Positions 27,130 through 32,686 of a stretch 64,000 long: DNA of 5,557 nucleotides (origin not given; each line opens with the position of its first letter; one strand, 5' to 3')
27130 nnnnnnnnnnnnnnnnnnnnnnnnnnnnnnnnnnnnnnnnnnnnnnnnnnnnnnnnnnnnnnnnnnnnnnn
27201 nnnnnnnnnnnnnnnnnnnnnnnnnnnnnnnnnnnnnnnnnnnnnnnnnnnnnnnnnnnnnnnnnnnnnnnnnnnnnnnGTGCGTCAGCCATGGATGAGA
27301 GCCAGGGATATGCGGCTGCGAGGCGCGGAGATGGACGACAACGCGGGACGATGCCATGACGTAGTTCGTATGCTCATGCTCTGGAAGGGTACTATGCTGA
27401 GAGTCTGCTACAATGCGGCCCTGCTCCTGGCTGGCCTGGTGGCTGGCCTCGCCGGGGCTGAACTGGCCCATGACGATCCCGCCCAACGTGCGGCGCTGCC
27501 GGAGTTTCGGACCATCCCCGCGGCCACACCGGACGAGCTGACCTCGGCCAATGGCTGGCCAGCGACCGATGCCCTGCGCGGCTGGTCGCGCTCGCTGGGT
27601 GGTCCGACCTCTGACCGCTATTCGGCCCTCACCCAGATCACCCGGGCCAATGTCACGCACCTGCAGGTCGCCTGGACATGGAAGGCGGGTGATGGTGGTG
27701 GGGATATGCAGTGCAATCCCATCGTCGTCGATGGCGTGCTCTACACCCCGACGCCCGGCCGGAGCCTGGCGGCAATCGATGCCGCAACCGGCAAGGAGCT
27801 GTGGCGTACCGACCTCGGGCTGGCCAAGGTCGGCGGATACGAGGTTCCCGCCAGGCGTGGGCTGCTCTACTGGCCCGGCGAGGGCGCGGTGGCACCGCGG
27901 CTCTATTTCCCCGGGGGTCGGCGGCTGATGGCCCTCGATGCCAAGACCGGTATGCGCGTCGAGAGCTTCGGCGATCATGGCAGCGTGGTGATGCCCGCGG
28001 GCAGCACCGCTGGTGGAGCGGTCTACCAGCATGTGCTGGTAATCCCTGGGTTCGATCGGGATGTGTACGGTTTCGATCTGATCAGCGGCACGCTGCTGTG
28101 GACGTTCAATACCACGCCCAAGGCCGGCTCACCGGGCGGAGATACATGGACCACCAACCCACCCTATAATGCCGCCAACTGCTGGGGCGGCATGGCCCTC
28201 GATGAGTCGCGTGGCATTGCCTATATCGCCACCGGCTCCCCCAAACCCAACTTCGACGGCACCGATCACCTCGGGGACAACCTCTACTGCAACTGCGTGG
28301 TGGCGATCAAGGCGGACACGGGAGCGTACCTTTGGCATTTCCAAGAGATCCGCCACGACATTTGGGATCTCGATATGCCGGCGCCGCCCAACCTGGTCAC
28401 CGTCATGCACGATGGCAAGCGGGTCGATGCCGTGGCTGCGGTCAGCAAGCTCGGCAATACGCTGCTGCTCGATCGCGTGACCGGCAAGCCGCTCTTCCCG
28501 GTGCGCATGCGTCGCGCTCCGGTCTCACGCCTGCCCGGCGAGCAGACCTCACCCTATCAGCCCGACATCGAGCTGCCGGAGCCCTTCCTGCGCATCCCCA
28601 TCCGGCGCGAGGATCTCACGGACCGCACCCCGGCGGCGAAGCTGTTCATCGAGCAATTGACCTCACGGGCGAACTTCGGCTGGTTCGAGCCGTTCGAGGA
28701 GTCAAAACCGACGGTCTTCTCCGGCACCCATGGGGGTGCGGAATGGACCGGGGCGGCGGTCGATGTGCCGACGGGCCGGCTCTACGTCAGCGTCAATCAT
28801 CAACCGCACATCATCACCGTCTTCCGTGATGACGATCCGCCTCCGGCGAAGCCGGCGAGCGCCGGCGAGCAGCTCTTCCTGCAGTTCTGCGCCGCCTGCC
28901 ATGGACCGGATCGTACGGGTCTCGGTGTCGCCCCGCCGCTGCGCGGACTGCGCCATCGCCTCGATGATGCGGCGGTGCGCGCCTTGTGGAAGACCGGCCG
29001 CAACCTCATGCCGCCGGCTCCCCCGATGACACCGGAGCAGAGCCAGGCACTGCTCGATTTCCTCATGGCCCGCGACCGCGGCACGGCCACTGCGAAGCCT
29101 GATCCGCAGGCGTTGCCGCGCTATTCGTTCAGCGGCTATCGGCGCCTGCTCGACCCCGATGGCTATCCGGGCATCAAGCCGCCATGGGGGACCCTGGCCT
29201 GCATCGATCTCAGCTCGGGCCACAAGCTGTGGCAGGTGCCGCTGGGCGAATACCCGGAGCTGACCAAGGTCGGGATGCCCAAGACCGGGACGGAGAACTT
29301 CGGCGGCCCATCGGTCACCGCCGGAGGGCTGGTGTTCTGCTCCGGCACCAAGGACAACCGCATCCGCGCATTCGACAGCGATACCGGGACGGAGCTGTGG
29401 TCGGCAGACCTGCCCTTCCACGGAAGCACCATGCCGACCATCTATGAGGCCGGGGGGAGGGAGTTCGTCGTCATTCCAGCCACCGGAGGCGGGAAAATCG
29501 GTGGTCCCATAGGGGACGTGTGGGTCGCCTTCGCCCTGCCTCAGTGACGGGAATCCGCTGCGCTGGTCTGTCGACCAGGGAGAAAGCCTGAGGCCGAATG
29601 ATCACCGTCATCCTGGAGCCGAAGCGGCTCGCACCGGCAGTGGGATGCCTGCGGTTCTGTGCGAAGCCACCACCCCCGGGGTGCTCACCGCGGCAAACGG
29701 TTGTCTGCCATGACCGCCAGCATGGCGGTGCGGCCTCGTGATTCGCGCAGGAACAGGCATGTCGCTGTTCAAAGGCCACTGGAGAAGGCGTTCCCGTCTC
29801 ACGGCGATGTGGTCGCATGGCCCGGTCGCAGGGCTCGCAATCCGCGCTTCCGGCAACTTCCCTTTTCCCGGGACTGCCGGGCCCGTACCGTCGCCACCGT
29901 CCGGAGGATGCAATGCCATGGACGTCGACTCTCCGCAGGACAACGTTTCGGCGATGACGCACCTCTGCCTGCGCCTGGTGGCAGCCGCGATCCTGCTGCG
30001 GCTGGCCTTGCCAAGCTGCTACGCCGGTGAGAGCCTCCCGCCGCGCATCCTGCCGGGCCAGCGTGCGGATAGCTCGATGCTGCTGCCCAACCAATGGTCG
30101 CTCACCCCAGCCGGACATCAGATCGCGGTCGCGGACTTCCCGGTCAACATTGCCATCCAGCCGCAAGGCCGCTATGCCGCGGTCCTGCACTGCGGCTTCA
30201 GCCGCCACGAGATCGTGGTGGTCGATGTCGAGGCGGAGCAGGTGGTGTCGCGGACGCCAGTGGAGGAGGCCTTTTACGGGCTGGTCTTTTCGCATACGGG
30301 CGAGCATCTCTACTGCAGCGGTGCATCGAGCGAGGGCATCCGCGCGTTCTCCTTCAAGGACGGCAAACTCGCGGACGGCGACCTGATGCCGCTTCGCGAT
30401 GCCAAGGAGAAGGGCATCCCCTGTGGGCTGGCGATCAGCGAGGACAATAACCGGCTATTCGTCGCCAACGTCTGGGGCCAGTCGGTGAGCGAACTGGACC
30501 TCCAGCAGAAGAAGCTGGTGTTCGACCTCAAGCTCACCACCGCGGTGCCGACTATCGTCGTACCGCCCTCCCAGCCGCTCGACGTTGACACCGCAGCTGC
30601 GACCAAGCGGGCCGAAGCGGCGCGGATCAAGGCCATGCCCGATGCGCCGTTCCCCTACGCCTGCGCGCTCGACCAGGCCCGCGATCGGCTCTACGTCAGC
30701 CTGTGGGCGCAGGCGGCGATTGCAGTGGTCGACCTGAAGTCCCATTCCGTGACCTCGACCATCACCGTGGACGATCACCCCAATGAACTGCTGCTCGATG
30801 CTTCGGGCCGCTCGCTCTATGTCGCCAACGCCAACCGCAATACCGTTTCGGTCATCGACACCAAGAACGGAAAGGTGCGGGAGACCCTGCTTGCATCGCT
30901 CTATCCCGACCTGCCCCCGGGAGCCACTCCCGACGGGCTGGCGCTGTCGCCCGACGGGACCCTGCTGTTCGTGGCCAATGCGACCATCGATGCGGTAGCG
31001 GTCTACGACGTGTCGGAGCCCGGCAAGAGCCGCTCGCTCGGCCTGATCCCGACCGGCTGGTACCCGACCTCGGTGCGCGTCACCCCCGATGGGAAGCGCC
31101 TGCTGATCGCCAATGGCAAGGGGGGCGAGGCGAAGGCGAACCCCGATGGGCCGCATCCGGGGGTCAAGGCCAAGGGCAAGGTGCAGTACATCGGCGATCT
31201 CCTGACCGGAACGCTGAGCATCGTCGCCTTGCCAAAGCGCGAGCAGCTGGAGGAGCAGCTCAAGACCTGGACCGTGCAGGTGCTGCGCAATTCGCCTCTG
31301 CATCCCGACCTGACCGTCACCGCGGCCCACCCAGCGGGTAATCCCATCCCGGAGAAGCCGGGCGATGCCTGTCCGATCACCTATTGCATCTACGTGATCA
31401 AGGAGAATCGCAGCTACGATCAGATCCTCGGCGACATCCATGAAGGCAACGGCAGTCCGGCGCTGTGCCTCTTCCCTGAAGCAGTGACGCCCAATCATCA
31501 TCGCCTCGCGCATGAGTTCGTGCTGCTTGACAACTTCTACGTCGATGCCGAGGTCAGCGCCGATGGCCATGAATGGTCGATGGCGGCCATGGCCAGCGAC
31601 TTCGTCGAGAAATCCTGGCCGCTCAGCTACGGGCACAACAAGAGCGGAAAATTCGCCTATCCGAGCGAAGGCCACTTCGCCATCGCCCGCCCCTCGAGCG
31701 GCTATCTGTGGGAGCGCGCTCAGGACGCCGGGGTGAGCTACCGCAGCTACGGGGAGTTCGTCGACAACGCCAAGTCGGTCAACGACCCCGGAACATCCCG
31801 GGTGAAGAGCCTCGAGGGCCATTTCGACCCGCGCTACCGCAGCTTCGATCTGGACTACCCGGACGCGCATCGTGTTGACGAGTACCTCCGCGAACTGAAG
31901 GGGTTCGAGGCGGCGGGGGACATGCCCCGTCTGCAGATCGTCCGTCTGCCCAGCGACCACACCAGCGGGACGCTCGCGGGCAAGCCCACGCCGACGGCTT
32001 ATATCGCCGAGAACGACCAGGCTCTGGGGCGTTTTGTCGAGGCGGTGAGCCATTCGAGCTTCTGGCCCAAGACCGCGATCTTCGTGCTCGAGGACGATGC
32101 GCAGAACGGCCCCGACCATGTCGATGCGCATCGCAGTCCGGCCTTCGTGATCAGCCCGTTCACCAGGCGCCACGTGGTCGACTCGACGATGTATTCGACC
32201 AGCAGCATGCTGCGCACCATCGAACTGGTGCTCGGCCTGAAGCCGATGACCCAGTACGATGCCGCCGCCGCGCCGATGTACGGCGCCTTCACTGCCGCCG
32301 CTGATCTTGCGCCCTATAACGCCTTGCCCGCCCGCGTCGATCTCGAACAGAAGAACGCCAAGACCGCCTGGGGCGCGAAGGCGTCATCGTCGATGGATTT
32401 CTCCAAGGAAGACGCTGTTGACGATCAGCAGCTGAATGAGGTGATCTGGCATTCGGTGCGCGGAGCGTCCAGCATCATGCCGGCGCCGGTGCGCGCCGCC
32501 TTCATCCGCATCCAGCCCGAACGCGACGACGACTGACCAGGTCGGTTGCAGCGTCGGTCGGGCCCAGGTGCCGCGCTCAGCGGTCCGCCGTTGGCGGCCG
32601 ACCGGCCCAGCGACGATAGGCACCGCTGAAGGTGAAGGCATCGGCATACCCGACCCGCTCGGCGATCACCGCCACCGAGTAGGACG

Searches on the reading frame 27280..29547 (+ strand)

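Call 13: search_protein_families(library=pfam, proteins=[window:27280-29547:+], max_evalue=0.01)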
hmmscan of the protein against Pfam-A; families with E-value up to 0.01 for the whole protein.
window:27280-29547:+ (755 aa): 5 families
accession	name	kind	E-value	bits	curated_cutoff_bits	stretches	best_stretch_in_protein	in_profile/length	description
PF01011.28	PQQ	-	1.1e-143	480.6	26.7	2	102-520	1-450/595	Glucose/ethanol/alcohol dehydrogenase, beta-propeller domain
PF13360.13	PQQ_2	-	2.9e-18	66.8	27.6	2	133-275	18-143/233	Outer membrane protein assembly factor BamB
PF13442.11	Cytochrome_CBB3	-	1.1e-10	42.2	27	1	526-595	3-68/68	Cytochrome C oxidase, cbb3-type, subunit III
PF00034.26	Cytochrom_C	-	2.2e-06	29.3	21.3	1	527-595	2-86/90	Cytochrome c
PF13570.13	Beta-prop_ACSF4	-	8.4e-06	25.8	133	0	638-712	156-213/329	Beta-alanine-activating enzyme, beta-propeller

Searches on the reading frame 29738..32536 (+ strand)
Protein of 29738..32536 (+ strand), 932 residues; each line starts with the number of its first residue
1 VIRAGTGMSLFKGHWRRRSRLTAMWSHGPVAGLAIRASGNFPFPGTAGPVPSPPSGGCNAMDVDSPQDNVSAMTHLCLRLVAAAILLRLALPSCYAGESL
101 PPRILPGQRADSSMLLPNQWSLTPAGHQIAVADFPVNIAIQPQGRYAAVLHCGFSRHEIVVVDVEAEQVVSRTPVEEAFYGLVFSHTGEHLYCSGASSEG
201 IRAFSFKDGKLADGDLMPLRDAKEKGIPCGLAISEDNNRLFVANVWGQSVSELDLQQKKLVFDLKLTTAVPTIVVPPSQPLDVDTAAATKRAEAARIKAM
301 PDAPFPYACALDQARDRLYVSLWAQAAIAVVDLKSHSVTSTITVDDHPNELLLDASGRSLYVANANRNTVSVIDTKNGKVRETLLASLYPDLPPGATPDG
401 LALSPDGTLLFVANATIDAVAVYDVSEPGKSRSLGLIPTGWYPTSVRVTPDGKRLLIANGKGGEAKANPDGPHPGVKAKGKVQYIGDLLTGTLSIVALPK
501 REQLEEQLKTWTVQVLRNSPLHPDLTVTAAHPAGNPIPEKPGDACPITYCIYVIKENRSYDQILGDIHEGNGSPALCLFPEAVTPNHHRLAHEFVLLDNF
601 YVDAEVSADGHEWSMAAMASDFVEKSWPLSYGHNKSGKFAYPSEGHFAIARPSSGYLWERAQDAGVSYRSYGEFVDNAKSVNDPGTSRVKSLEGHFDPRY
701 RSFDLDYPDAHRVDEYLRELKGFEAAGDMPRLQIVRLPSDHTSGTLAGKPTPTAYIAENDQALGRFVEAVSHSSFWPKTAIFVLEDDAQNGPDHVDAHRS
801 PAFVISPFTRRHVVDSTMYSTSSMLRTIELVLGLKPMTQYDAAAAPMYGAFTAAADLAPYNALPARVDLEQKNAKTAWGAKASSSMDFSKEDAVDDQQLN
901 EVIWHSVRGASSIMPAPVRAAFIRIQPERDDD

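Call 13: search_protein_families(library=pfam, proteins=[window:29738-32536:+], max_evalue=0.01)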
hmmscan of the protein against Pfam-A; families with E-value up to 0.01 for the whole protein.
window:29738-32536:+ (932 aa): 8 families
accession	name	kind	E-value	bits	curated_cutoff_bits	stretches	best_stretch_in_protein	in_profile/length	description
PF10282.15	Lactonase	-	2.9e-15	56.7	21.7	1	182-463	42-313/344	Lactonase, 7-bladed beta-propeller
PF04185.19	Phosphoesterase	-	1.4e-14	54.5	23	1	577-834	100-355/356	Phosphoesterase family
PF08450.18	SGL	-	5.2e-10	39.8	26.3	1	299-430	35-168/246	SMP-30/Gluconolactonase/LRE-like region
PF25174.1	Beta-prop_THOC3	-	3.4e-09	36.6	305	1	128-210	84-162/272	THOC3 beta-propeller domain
PF23393.2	Beta-prop_WDR90_POC16_2nd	-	9.2e-06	25.5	60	1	130-240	34-142/291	WDR90/POC16, second beta-propeller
PF21783.3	YNCE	-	2.8e-05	24.1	27.1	0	325-388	49-112/339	YNCE-like beta-propeller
PF24684.1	Vgb_lyase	-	0.00088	18.6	50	0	305-453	14-151/290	Virginiamycin B lyase family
PF01436.27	NHL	-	0.0098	16.3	20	0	230-250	6-25/28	NHL repeat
